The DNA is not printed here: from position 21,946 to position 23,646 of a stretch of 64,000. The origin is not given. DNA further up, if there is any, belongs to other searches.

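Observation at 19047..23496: Sigma-54-controlled RiPP-like cluster on the ICE: bEBP, precursor, ABC exporter, RRE-rSAM/SPASM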

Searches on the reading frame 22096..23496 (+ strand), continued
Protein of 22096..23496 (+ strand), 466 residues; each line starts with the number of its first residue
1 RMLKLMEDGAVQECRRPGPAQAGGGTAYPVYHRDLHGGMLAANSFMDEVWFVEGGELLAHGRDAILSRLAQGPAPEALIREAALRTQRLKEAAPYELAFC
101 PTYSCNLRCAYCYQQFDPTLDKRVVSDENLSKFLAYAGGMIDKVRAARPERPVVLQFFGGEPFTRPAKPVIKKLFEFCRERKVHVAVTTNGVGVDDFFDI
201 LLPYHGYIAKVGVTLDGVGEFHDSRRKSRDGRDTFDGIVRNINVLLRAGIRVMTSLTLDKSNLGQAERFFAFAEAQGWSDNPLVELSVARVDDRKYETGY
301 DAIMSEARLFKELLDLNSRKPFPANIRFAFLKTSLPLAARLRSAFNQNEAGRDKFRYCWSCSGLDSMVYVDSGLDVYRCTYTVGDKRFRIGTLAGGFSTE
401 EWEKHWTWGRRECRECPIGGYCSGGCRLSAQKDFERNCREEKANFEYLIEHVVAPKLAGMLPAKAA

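Call 24: search_protein_families(library=ncbifam, proteins=[P0011, P0012, P0013, P0014, P0015, P0016, P0009], max_evalue=10)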
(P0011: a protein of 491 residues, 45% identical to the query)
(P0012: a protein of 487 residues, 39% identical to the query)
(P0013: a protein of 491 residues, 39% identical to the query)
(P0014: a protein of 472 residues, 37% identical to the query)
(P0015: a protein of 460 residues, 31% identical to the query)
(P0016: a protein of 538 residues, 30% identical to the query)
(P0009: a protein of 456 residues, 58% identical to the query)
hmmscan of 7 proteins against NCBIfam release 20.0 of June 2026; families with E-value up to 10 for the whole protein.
P0011 (491 aa): 63 families (the best 25 are shown)
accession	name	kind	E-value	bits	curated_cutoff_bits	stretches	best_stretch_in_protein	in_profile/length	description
NF040899.1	ryptide_rSAM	equivalog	1.1e-78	265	600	1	34-479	23-462/464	radical SAM/SPASM ryptide class RiPP maturase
NF038107.1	rSAM_NF038107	equivalog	2.6e-25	89.1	600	1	98-449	73-409/444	Cys-every-fifth radical SAM/SPASM peptide maturase CefB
TIGR04334.1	rSAM_Clo7bot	equivalog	9.1e-24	83.9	600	1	107-460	87-425/440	radical SAM/SPASM domain Clo7bot peptide maturase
TIGR04463.1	rSAM_vs_C_rich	equivalog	1.3e-23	83.4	525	1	90-442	63-395/438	TIGR04463 family radical SAM/SPASM RiPP maturase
TIGR03974.1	rSAM_six_Cys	equivalog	1.2e-19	70.6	425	2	87-255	75-238/451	thioether cross-link-forming SCIFF peptide maturase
NF047865.1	rSAM_PapB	equivalog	1.8e-18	66.8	340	1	117-443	10-318/330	PapB family radical SAM/SPASM ranthipeptide maturase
NF052473.1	rSAM_FlmE_OhkG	exception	5e-18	65.1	500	1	50-455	38-442/481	FlmE/OhkG family radical SAM/SPASM peptide maturase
TIGR04064.1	rSAM_nif11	equivalog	1.9e-17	63.2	518.7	2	90-262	57-225/459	nif11-like peptide radical SAM maturase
NF041298.1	rSAM_mat_DynA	equivalog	1.5e-16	60.3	450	1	112-447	3-327/356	dynobactin maturation radical SAM/SPASM protein DynA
NF040492.1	not_ScfB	exception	6.3e-16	58.3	855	2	106-252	89-234/450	ScfB-related radical SAM/SPASM orphan maturase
TIGR04280.1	geopep_mat_rSAM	hypoth_equivalog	7.1e-16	58.2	400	2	103-292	77-260/428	geopeptide radical SAM maturase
TIGR03978.1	rSAM_paired_1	equivalog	4.4e-14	52.1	370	1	92-254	64-221/466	His-Xaa-Ser system radical SAM maturase HxsB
NF038283.1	viperin_w_prok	equivalog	1.2e-13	50.9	180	1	117-273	9-159/281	viperin family antiviral radical SAM protein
NF041707.1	rSAM_YhhB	equivalog_domain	1.8e-13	50.2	445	1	119-260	11-151/369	cyclophane-forming radical SAM/SPASM peptide maturase YhhB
NF033640.1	N_Twi_rSAM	subfamily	8.2e-13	48.2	170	1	80-305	80-310/398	twitch domain-containing radical SAM protein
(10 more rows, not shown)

P0012 (487 aa): 41 families (the best 25 are shown)
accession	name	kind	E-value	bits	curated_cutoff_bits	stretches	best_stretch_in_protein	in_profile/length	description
NF040899.1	ryptide_rSAM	equivalog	6.2e-72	242.8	600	1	31-479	26-462/464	radical SAM/SPASM ryptide class RiPP maturase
TIGR04463.1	rSAM_vs_C_rich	equivalog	1.5e-29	103.1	525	1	43-453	13-406/438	TIGR04463 family radical SAM/SPASM RiPP maturase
NF038107.1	rSAM_NF038107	equivalog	3.7e-27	95.2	600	1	33-479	8-438/444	Cys-every-fifth radical SAM/SPASM peptide maturase CefB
TIGR04334.1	rSAM_Clo7bot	equivalog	1.3e-26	93.2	600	1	46-469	31-430/440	radical SAM/SPASM domain Clo7bot peptide maturase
NF047865.1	rSAM_PapB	equivalog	6.1e-25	88.1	340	1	110-442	3-317/330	PapB family radical SAM/SPASM ranthipeptide maturase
TIGR04280.1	geopep_mat_rSAM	hypoth_equivalog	2.8e-21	76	400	2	80-285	56-254/428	geopeptide radical SAM maturase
NF041298.1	rSAM_mat_DynA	equivalog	3.3e-21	75.6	450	2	113-292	4-178/356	dynobactin maturation radical SAM/SPASM protein DynA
TIGR04064.1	rSAM_nif11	equivalog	3.8e-16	58.8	518.7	2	98-262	66-226/459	nif11-like peptide radical SAM maturase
NF052473.1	rSAM_FlmE_OhkG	exception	1.3e-15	57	500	1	31-455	17-442/481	FlmE/OhkG family radical SAM/SPASM peptide maturase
TIGR03974.1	rSAM_six_Cys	equivalog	1.9e-15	56.7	425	2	70-259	54-243/451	thioether cross-link-forming SCIFF peptide maturase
TIGR03942.1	sulfatase_rSAM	equivalog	2.5e-14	53.1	349.45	1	118-291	9-179/363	anaerobic sulfatase maturase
TIGR03978.1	rSAM_paired_1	equivalog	2e-13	49.9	370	1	43-285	15-254/466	His-Xaa-Ser system radical SAM maturase HxsB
NF040492.1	not_ScfB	exception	6e-12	45.2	855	1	105-445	90-419/450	ScfB-related radical SAM/SPASM orphan maturase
TIGR04054.1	rSAM_NirJ1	equivalog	3.8e-11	42.2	650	1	115-295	41-204/387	putative heme d1 biosynthesis radical SAM protein NirJ1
TIGR04115.1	rSAM_Cxxx_rpt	equivalog_domain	4.9e-11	42.7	350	1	117-340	9-230/359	radical SAM peptide maturase, CXXX-repeat target family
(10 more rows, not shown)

P0013 (491 aa): 41 families (the best 25 are shown)
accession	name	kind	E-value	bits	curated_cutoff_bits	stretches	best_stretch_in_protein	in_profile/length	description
NF040899.1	ryptide_rSAM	equivalog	1.7e-69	234.7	600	1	32-482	25-461/464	radical SAM/SPASM ryptide class RiPP maturase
TIGR04463.1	rSAM_vs_C_rich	equivalog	9.4e-30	103.7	525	1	45-454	13-403/438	TIGR04463 family radical SAM/SPASM RiPP maturase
TIGR04334.1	rSAM_Clo7bot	equivalog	5.7e-28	97.7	600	1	108-469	86-430/440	radical SAM/SPASM domain Clo7bot peptide maturase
NF038107.1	rSAM_NF038107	equivalog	4.4e-26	91.7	600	1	38-483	11-438/444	Cys-every-fifth radical SAM/SPASM peptide maturase CefB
NF047865.1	rSAM_PapB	equivalog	4.7e-24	85.2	340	1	117-446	8-317/330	PapB family radical SAM/SPASM ranthipeptide maturase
NF041298.1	rSAM_mat_DynA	equivalog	5.1e-23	81.6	450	2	114-296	3-178/356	dynobactin maturation radical SAM/SPASM protein DynA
TIGR04280.1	geopep_mat_rSAM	hypoth_equivalog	2.8e-22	79.3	400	2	98-294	70-259/428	geopeptide radical SAM maturase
TIGR04064.1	rSAM_nif11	equivalog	4.6e-17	61.9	518.7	2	94-266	60-226/459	nif11-like peptide radical SAM maturase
NF052473.1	rSAM_FlmE_OhkG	exception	2.1e-16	59.7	500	1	32-468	16-451/481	FlmE/OhkG family radical SAM/SPASM peptide maturase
TIGR03942.1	sulfatase_rSAM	equivalog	1.1e-15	57.6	349.45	1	119-466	8-344/363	anaerobic sulfatase maturase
TIGR03978.1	rSAM_paired_1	equivalog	3.5e-15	55.7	370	1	39-294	9-259/466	His-Xaa-Ser system radical SAM maturase HxsB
TIGR03974.1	rSAM_six_Cys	equivalog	5.4e-15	55.2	425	2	103-263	87-243/451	thioether cross-link-forming SCIFF peptide maturase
TIGR04115.1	rSAM_Cxxx_rpt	equivalog_domain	2.2e-13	50.4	350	1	113-367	5-251/359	radical SAM peptide maturase, CXXX-repeat target family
NF041707.1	rSAM_YhhB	equivalog_domain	1.4e-12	47.3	445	1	113-266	3-154/369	cyclophane-forming radical SAM/SPASM peptide maturase YhhB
NF040492.1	not_ScfB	exception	2.5e-12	46.4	855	1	115-450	96-420/450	ScfB-related radical SAM/SPASM orphan maturase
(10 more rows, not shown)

P0014 (472 aa): 82 families (the best 25 are shown)
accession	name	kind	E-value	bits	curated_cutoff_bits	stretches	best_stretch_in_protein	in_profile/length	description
NF040899.1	ryptide_rSAM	equivalog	7.2e-86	288.7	600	1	2-457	1-460/464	radical SAM/SPASM ryptide class RiPP maturase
NF047865.1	rSAM_PapB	equivalog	4.6e-21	75.4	340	1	97-422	4-317/330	PapB family radical SAM/SPASM ranthipeptide maturase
NF038107.1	rSAM_NF038107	equivalog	2.6e-19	69.3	600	1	93-422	82-401/444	Cys-every-fifth radical SAM/SPASM peptide maturase CefB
TIGR04463.1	rSAM_vs_C_rich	equivalog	1.8e-16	59.9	525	1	93-423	79-396/438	TIGR04463 family radical SAM/SPASM RiPP maturase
TIGR02666.1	moaA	equivalog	5.9e-16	58.3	284.05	1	102-308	16-213/336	GTP 3',8-cyclase MoaA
NF038283.1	viperin_w_prok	equivalog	1.1e-14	54.3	180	1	104-223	10-125/281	viperin family antiviral radical SAM protein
TIGR02668.1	moaA_archaeal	equivalog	4.6e-14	52.1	325.25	1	100-274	14-176/303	GTP 3',8-cyclase MoaA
NF041298.1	rSAM_mat_DynA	equivalog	9.6e-14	51.1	450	1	103-435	8-335/356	dynobactin maturation radical SAM/SPASM protein DynA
NF001199.0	PRK00164.2-1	equivalog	3.3e-13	49.5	231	1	98-276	14-180/308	GTP 3',8-cyclase MoaA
TIGR04334.1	rSAM_Clo7bot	equivalog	1e-12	47.5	600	1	93-438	87-423/440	radical SAM/SPASM domain Clo7bot peptide maturase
TIGR04064.1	rSAM_nif11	equivalog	1.1e-12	47.5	518.7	2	97-179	79-157/459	nif11-like peptide radical SAM maturase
TIGR03942.1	sulfatase_rSAM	equivalog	1.5e-12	47.3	349.45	1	102-431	7-334/363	anaerobic sulfatase maturase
TIGR04163.1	rSAM_cobopep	equivalog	1.2e-11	44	375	2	105-274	73-238/428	peptide-modifying radical SAM enzyme CbpB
TIGR04317.1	W_rSAM_matur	equivalog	2.5e-11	43.3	380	1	100-271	8-171/349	tungsten cofactor oxidoreductase radical SAM maturase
NF040492.1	not_ScfB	exception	3.1e-11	42.8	855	2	98-269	97-271/450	ScfB-related radical SAM/SPASM orphan maturase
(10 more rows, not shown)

P0015 (460 aa): 64 families (the best 25 are shown)
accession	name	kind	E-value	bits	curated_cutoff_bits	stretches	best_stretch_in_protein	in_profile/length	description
NF040899.1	ryptide_rSAM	equivalog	4.5e-88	296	600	1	35-453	31-457/464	radical SAM/SPASM ryptide class RiPP maturase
NF038107.1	rSAM_NF038107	equivalog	3.2e-20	72.3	600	1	94-421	82-401/444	Cys-every-fifth radical SAM/SPASM peptide maturase CefB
NF047865.1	rSAM_PapB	equivalog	2.7e-19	69.6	340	1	98-421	4-317/330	PapB family radical SAM/SPASM ranthipeptide maturase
TIGR02666.1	moaA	equivalog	2e-16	59.9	284.05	1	103-274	16-184/336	GTP 3',8-cyclase MoaA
TIGR02668.1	moaA_archaeal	equivalog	1.1e-14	54.2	325.25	1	98-305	11-204/303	GTP 3',8-cyclase MoaA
NF001199.0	PRK00164.2-1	equivalog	4.9e-14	52.2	231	1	94-274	9-179/308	GTP 3',8-cyclase MoaA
NF038283.1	viperin_w_prok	equivalog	5.1e-13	48.8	180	1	106-246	11-151/281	viperin family antiviral radical SAM protein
TIGR04334.1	rSAM_Clo7bot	equivalog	7.2e-13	47.9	600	1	95-447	88-433/440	radical SAM/SPASM domain Clo7bot peptide maturase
TIGR04463.1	rSAM_vs_C_rich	equivalog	9.1e-12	44.4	525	1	97-421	82-395/438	TIGR04463 family radical SAM/SPASM RiPP maturase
NF045702.1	rSAM_GDGT_ether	equivalog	1.1e-11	44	450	1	100-273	89-256/486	tetraether lipid synthase Tes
NF041298.1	rSAM_mat_DynA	equivalog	7.8e-11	41.5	450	1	105-447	9-346/356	dynobactin maturation radical SAM/SPASM protein DynA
TIGR03942.1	sulfatase_rSAM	equivalog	1.5e-10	40.7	349.45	1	103-427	7-331/363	anaerobic sulfatase maturase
TIGR04064.1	rSAM_nif11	equivalog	3.2e-10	39.3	518.7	2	100-175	81-152/459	nif11-like peptide radical SAM maturase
TIGR04163.1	rSAM_cobopep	equivalog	6.4e-10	38.4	375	1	106-274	73-239/428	peptide-modifying radical SAM enzyme CbpB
NF041707.1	rSAM_YhhB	equivalog_domain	1.3e-09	37.5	445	1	99-250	4-161/369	cyclophane-forming radical SAM/SPASM peptide maturase YhhB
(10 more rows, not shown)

P0016 (538 aa): 65 families (the best 25 are shown)
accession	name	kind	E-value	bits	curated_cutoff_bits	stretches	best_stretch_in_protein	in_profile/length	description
TIGR04463.1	rSAM_vs_C_rich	equivalog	1.2e-39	136.3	525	2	37-343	10-300/438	TIGR04463 family radical SAM/SPASM RiPP maturase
NF038107.1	rSAM_NF038107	equivalog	1.8e-38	132.5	600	2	36-345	14-307/444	Cys-every-fifth radical SAM/SPASM peptide maturase CefB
TIGR04334.1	rSAM_Clo7bot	equivalog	1.1e-26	93.5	600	2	116-338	92-299/440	radical SAM/SPASM domain Clo7bot peptide maturase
TIGR04280.1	geopep_mat_rSAM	hypoth_equivalog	5.1e-24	85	400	2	75-330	48-290/428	geopeptide radical SAM maturase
NF047865.1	rSAM_PapB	equivalog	2.5e-20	73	340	2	120-296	9-174/330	PapB family radical SAM/SPASM ranthipeptide maturase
NF040899.1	ryptide_rSAM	equivalog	1.6e-19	70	600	1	73-467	63-428/464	radical SAM/SPASM ryptide class RiPP maturase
NF041298.1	rSAM_mat_DynA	equivalog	6.8e-19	68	450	2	118-301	5-178/356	dynobactin maturation radical SAM/SPASM protein DynA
TIGR03906.1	quino_hemo_SAM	equivalog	1.8e-18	66.4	453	2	121-288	101-262/467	quinohemoprotein amine dehydrogenase maturation protein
NF052473.1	rSAM_FlmE_OhkG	exception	1.6e-17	63.4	500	2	30-299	9-278/481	FlmE/OhkG family radical SAM/SPASM peptide maturase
NF041707.1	rSAM_YhhB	equivalog_domain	1.9e-16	59.9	445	2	124-275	12-158/369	cyclophane-forming radical SAM/SPASM peptide maturase YhhB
NF040492.1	not_ScfB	exception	2.2e-15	56.5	855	2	90-299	69-275/450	ScfB-related radical SAM/SPASM orphan maturase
TIGR03974.1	rSAM_six_Cys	equivalog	1.2e-14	54.1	425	2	90-272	70-247/451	thioether cross-link-forming SCIFF peptide maturase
TIGR04064.1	rSAM_nif11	equivalog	1.2e-14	53.9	518.7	1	120-466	84-403/459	nif11-like peptide radical SAM maturase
TIGR03942.1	sulfatase_rSAM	equivalog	5.2e-13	48.8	349.45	2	122-273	9-152/363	anaerobic sulfatase maturase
TIGR04085.1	rSAM_more_4Fe4S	domain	6.5e-13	48.9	27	1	392-474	1-85/93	SPASM domain-containing protein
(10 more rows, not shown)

P0009 (456 aa): 70 families (the best 25 are shown)
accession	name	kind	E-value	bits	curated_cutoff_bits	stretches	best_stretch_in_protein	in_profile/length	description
NF040899.1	ryptide_rSAM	equivalog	1.7e-61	208.3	600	1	86-453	99-461/464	radical SAM/SPASM ryptide class RiPP maturase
NF038107.1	rSAM_NF038107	equivalog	1.6e-22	79.9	600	2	92-267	92-267/444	Cys-every-fifth radical SAM/SPASM peptide maturase CefB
NF047865.1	rSAM_PapB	equivalog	8.4e-22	77.8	340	1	92-417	10-317/330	PapB family radical SAM/SPASM ranthipeptide maturase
NF041298.1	rSAM_mat_DynA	equivalog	2.7e-19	69.4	450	2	91-264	7-175/356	dynobactin maturation radical SAM/SPASM protein DynA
TIGR04280.1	geopep_mat_rSAM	hypoth_equivalog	5.4e-18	65.2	400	2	92-273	91-267/428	geopeptide radical SAM maturase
TIGR03942.1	sulfatase_rSAM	equivalog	7.2e-18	64.8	349.45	2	93-254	9-167/363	anaerobic sulfatase maturase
TIGR04064.1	rSAM_nif11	equivalog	9.6e-18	64.1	518.7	1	92-417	85-401/459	nif11-like peptide radical SAM maturase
TIGR04334.1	rSAM_Clo7bot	equivalog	1.9e-16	59.7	600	1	86-438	91-428/440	radical SAM/SPASM domain Clo7bot peptide maturase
TIGR04463.1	rSAM_vs_C_rich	equivalog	6.5e-14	51.5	525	2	87-258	84-251/438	TIGR04463 family radical SAM/SPASM RiPP maturase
TIGR03974.1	rSAM_six_Cys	equivalog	2e-12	46.7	425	2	93-237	105-246/451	thioether cross-link-forming SCIFF peptide maturase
TIGR04051.1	rSAM_NirJ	equivalog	2.4e-12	46.5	515.45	1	94-267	11-167/354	heme d1 biosynthesis radical SAM protein NirJ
TIGR04054.1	rSAM_NirJ1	equivalog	4.7e-12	45.2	650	1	70-260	21-194/387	putative heme d1 biosynthesis radical SAM protein NirJ1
NF038283.1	viperin_w_prok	equivalog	6.3e-12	45.2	180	1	91-211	8-120/281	viperin family antiviral radical SAM protein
NF052473.1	rSAM_FlmE_OhkG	exception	9.8e-12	44.3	500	2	91-254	104-267/481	FlmE/OhkG family radical SAM/SPASM peptide maturase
NF041707.1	rSAM_YhhB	equivalog_domain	3.1e-11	42.8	445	1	95-238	12-155/369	cyclophane-forming radical SAM/SPASM peptide maturase YhhB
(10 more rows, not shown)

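Call 26: find_related_loci(query=A1, collection=genome_contigs, flank=6000)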
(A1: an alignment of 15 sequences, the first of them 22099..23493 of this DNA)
Query A1 (465 aa) in genome_contigs; peptide patterns used: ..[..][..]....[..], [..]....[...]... (x = any residue, [..] = any of these).
600 stretches matched a pattern (row limit reached: there are more); 469 encode a relative of the query (tblastn E <= 1e-3); the best 80 are kept; 80 distinct loci.
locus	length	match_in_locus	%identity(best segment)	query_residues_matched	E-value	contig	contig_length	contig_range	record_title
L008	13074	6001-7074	27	70-429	3e-37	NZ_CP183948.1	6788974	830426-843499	Paenibacillus nitricinens strain AC7 chromosome, complete genome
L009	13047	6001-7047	26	86-425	2e-33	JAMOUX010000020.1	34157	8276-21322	MAG: Candidatus Fermentibacteraceae bacterium isolate PIR-30_metabat1_scaf2bin.043 PIR-30_scaffold_385_c1, whole genome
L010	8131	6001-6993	27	100-429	1e-30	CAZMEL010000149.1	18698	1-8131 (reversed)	MAG TPA_asm: uncultured Thermoanaerobaculia bacterium isolate binchicken_co237_100 genome assembly, contig: NODE_1473_le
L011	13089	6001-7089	28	83-448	4e-30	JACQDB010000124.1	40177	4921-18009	MAG: Acidobacteria bacterium isolate NC_groundwater_983_Pr1_S-0.65um_53_22 Montesol18_Sp65_coassembly_scaffold_1370750,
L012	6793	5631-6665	28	93-438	2e-29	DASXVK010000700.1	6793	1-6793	MAG TPA_asm: Polyangia bacterium isolate SMAG_U4743 k141_301719, whole genome shotgun sequence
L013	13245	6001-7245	25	44-447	1e-30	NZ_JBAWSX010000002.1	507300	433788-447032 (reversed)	Bacillus bruguierae strain FJAT-51639 Scaffold2, whole genome shotgun sequence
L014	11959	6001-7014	25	98-431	5e-26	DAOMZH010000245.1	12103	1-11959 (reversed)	MAG TPA_asm: Polyangium sp. isolate AMR_MDS_5605 NODE_960_length_12103_cov_10.860060, whole genome shotgun sequence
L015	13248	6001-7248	24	43-447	2e-31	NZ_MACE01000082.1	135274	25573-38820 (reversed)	Bacillus paranthracis strain Mn5 contig83, whole genome shotgun sequence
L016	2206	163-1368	25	6-425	6e-21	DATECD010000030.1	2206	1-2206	MAG TPA_asm: Chlamydiales bacterium isolate SMAG_U8262 k141_1868465, whole genome shotgun sequence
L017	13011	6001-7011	25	100-430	8e-21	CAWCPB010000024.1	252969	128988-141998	MAG: uncultured Acidobacteriaceae bacterium isolate MFD04967.bin.2.54 genome assembly, contig: contig_7414, whole genome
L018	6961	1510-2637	25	13-425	1e-20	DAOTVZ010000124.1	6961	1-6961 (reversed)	MAG TPA_asm: Ktedonobacteraceae bacterium isolate H111_94 k127_1566935, whole genome shotgun sequence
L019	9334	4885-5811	25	90-425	8e-20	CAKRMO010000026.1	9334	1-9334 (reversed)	MAG: uncultured Bacteroidaceae bacterium isolate REFINED_METABAT215_TOP10_CONTIGS_1500_ASSEMBLY_K77_MERGED__Hadza_MoBio_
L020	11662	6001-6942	26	96-425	3e-19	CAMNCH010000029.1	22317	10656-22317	MAG: uncultured Lachnospiraceae bacterium isolate SRR873598_bin.59_metaWRAP_v1.3_MAG genome assembly, contig: NODE.4229_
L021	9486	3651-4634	25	94-434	4e-19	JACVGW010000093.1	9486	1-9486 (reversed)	MAG: Theionarchaea archaeon isolate SZ_28-30 SZ_28-30_NODE_244_length_9486_cov_420.792266, whole genome shotgun sequence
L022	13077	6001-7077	25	96-451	1e-18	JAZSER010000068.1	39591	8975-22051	MAG: Faecousia sp. isolate T1900044588_TS20190054.MAGScoT_cleanbin_000055 SGB_614_k141_320643, whole genome shotgun sequ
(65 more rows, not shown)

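Call 27: find_encoding_contigs(protein=P0003, flank=6000, max_places=2)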
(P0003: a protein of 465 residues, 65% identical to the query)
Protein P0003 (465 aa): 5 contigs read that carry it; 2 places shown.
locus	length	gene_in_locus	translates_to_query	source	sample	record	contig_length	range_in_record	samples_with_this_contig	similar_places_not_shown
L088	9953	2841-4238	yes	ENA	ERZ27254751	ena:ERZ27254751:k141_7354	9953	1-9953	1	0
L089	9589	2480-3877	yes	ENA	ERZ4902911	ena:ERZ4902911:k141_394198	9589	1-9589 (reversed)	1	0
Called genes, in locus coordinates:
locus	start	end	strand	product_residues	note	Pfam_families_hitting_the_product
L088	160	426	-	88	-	PF01527:HTH_Tnp_1, PF13384:HTH_23, PF13518:HTH_28 (faint)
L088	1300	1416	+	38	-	-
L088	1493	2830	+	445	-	PF02463:SMC_N (faint)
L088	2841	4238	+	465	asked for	PF04055:Radical_SAM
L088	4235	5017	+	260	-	PF08241:Methyltransf_11 (weak), PF08242:Methyltransf_12 (weak), PF13649:Methyltransf_25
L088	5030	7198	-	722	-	PF02518:HATPase_c, PF13581:HATPase_c_2 (weak)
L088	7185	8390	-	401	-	PF05977:MFS_3, PF07690:MFS_1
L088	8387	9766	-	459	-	PF00496:SBP_bac_5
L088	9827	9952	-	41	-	PF01610:DDE_Tnp_ISL3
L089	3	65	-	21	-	?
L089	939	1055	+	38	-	-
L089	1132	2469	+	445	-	PF02463:SMC_N (faint)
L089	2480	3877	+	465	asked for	PF04055:Radical_SAM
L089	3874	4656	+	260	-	PF08241:Methyltransf_11 (weak), PF08242:Methyltransf_12 (weak), PF13649:Methyltransf_25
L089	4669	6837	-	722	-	PF02518:HATPase_c, PF13581:HATPase_c_2 (weak)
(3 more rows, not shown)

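Call 28: find_encoding_contigs(protein=P0010, flank=6000, max_places=1)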
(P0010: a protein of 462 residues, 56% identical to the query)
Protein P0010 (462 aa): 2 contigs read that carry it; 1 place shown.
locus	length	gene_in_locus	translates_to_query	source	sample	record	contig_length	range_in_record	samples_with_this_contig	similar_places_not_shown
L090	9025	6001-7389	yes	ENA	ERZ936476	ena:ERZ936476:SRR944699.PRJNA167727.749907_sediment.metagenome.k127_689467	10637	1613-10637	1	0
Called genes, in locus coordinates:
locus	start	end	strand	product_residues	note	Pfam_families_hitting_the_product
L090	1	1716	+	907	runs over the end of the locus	PF00675:Peptidase_M16, PF05193:Peptidase_M16_C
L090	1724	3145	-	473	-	-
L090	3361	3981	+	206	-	PF13521:AAA_28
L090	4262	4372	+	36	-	-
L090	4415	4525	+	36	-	-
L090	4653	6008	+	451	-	-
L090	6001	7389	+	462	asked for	PF04055:Radical_SAM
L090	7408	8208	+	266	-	PF13649:Methyltransf_25 (weak), PF08241:Methyltransf_11 (faint)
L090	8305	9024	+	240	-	?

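Call 29: find_encoding_contigs(protein=P0011, flank=6000, max_places=1)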
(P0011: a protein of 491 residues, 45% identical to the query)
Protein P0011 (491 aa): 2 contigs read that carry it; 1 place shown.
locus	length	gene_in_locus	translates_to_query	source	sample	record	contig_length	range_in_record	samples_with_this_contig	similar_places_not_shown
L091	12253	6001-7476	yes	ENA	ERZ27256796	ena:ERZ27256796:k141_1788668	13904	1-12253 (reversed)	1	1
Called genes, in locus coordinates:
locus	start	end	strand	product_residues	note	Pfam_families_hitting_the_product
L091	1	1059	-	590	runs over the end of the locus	PF02874:ATP-synt_ab_N, PF16886:ATP-synt_ab_Xtn, PF00006:ATP-synt_ab, PF22919:ATP-synt_VA_C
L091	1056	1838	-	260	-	PF10962:DUF2764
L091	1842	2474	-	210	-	-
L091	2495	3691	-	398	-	PF03682:UPF0158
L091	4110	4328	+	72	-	-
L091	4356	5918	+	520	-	PF12796:Ank_2 (weak), PF13637:Ank_4 (weak), PF12796:Ank_2, PF00023:Ank (weak), PF12796:Ank_2, PF13637:Ank_4 (weak), PF00023:Ank, PF13637:Ank_4, +3 more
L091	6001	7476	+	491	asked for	PF13353:Fer4_12 (weak), PF04055:Radical_SAM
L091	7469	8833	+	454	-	-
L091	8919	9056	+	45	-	-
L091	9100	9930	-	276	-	PF00535:Glycos_transf_2, PF10111:Glyco_tranf_2_2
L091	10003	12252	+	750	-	?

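Call 30: find_encoding_contigs(protein=P0015, flank=6000, max_places=1)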
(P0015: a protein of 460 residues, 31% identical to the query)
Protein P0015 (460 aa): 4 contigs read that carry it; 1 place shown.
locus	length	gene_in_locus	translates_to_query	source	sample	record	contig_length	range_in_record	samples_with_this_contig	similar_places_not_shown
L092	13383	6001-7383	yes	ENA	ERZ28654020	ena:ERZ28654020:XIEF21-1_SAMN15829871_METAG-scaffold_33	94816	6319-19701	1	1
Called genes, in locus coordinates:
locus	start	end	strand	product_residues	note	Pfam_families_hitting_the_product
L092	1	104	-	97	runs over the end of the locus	-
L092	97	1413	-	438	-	-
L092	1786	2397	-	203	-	-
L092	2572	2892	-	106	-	PF12844:HTH_19, PF13560:HTH_31, PF01381:HTH_3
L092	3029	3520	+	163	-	PF08281:Sigma70_r4_2 (weak)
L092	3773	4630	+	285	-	PF14285:DUF4367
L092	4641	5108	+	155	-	-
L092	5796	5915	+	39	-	-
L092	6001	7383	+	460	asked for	PF04055:Radical_SAM, PF13353:Fer4_12 (weak)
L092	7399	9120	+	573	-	PF00664:ABC_membrane, PF00005:ABC_tran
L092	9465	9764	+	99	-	-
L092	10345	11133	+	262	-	PF08878:HamA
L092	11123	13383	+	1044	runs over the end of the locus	PF00270:DEAD, PF04851:ResIII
